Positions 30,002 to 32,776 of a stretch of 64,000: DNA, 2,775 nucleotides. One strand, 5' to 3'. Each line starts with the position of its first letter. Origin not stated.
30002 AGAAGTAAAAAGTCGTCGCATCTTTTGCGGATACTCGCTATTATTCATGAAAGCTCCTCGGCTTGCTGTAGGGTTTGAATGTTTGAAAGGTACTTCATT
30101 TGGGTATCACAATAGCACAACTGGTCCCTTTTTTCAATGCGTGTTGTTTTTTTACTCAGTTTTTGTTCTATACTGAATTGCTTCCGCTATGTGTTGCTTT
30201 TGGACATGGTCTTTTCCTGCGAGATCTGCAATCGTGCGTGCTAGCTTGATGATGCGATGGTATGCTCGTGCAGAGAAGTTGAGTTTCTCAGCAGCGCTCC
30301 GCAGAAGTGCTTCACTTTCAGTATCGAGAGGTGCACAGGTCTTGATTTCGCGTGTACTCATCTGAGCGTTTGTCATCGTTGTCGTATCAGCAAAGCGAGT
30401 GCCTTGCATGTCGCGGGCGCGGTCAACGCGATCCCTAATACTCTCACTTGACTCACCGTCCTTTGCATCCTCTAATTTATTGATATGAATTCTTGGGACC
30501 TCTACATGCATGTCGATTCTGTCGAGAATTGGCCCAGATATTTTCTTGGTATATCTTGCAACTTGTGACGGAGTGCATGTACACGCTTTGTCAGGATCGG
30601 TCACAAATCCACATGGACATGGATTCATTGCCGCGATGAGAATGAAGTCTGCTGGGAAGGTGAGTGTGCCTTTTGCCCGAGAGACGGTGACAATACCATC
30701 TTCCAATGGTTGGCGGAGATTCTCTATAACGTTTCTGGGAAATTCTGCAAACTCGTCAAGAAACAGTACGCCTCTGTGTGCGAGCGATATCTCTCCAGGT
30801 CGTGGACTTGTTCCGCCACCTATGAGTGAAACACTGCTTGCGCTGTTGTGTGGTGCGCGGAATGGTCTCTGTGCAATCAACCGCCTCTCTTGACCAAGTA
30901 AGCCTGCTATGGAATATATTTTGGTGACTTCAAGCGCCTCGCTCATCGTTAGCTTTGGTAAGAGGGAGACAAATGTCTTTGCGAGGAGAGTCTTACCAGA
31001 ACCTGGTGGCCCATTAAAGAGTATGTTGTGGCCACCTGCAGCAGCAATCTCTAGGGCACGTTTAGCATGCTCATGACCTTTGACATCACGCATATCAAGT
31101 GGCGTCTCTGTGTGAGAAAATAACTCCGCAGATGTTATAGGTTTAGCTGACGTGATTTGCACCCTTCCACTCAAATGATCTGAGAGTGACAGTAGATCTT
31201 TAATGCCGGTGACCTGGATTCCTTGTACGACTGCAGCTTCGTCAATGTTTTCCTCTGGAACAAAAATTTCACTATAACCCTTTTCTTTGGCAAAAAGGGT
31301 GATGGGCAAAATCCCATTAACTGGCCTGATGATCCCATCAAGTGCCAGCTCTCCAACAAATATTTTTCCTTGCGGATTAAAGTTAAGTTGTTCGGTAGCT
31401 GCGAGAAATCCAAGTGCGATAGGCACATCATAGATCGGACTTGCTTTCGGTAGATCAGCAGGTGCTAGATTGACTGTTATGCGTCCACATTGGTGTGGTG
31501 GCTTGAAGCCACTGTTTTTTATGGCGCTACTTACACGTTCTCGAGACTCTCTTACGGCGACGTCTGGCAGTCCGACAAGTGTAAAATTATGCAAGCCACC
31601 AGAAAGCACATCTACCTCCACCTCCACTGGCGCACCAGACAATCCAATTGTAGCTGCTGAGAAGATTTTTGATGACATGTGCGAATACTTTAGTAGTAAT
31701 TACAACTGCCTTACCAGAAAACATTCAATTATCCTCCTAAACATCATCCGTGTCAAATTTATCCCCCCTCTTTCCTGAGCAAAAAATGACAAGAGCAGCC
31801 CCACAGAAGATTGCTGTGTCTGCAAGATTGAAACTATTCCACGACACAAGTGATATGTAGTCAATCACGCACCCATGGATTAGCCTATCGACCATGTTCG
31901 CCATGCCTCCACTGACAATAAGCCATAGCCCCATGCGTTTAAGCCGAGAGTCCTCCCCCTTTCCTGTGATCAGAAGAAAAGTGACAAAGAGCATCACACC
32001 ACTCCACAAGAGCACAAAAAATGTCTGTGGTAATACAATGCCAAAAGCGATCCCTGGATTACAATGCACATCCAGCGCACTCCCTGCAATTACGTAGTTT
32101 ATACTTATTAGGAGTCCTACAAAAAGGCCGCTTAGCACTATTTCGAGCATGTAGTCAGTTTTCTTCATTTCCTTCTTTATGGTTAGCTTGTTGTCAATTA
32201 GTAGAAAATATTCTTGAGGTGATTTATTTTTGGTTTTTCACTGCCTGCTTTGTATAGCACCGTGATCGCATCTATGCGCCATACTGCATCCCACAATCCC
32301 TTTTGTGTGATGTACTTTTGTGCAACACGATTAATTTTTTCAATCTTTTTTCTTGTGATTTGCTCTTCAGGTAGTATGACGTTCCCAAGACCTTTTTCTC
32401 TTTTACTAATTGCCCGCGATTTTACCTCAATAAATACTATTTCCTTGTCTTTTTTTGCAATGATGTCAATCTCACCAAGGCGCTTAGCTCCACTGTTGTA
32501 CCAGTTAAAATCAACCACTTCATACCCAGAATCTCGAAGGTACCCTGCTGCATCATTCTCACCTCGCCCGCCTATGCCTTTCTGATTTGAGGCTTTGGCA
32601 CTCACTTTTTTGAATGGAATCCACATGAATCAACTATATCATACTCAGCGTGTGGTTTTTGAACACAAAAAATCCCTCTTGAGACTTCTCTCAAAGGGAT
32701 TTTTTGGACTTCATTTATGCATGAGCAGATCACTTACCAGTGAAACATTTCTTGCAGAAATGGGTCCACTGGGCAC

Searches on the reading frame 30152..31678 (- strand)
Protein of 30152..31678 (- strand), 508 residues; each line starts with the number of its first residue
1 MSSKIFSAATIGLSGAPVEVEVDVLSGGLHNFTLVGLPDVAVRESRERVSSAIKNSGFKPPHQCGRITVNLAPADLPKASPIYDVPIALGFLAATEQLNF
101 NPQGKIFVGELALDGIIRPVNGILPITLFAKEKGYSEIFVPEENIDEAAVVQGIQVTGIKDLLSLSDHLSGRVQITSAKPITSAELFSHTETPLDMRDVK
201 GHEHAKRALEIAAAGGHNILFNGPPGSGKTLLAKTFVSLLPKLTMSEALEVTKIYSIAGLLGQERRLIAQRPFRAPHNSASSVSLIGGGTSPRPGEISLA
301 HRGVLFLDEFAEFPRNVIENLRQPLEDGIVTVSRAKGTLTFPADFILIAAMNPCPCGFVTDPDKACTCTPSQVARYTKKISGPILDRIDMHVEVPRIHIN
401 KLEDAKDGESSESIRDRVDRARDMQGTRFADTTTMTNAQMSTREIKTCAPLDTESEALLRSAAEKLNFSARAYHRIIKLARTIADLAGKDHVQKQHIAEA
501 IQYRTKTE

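Call 16: search_protein_families(library=pfam, proteins=[window:30152-31678:-])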
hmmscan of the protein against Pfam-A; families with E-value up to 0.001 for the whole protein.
window:30152-31678:- (508 aa): 9 families
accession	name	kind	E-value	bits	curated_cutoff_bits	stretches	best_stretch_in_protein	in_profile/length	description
PF01078.27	Mg_chelatase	-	2.2e-94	315.1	20.3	1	195-400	1-205/207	Magnesium chelatase, subunit ChlI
PF13541.12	ChlI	-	1.2e-40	138.7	27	1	20-144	1-121/121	Subunit ChlI of Mg-chelatase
PF13335.12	Mg_chelatase_C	-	1.1e-32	112.8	26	1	408-504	1-94/94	Magnesium chelatase, subunit ChlI C-terminal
PF07728.20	AAA_5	-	3.4e-09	37.2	22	1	218-355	1-125/139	AAA domain (dynein-related subfamily)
PF00158.32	Sigma54_activat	-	1.3e-06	28.6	20.2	0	288-352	80-142/168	Sigma-54 interaction domain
PF00493.29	MCM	-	8.9e-06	25.4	23.3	1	294-358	114-178/224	MCM P-loop domain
PF05496.18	RuvB_N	-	0.00044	20.5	27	0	217-257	34-75/159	Holliday junction DNA helicase RuvB P-loop domain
PF00004.35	AAA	-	0.00068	20.5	21.2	0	219-241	1-23/131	ATPase family associated with various cellular activities (AAA)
PF07724.20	AAA_2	-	0.00075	20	27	0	218-333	5-107/166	AAA domain (Cdc48 subfamily)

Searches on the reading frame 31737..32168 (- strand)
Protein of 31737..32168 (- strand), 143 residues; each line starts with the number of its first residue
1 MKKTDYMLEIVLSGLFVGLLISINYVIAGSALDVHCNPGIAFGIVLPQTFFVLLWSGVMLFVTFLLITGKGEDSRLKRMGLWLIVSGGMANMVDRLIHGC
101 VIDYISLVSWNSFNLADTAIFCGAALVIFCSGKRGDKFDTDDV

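Call 16: search_protein_families(library=pfam, proteins=[window:31737-32168:-])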
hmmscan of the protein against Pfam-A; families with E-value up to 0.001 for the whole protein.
window:31737-32168:- (143 aa): 1 family
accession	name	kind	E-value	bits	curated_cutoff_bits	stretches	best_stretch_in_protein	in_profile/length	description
PF01252.23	Peptidase_A8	-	1.9e-20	73.9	25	1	32-129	35-138/142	Signal peptidase (SPase) II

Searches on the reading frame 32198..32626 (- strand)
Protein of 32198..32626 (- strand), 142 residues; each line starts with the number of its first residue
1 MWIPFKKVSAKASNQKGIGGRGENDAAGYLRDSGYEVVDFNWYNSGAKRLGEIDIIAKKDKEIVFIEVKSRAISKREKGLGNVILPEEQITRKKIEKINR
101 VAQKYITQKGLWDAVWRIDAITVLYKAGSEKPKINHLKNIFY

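Call 16: search_protein_families(library=pfam, proteins=[window:32198-32626:-])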
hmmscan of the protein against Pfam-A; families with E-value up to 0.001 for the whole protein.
window:32198-32626:- (142 aa): 3 families
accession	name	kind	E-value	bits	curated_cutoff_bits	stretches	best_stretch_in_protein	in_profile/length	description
PF02021.23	UPF0102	-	1.4e-20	73.9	23.6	1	22-123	1-80/80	Uncharacterised protein family UPF0102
PF08378.17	NERD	-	3.7e-05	24.6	22.1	1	19-105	2-85/111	Nuclease-related domain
PF01870.24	Hjc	-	0.00037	20.8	21.1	1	23-74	3-52/93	Archaeal holliday junction resolvase (hjc)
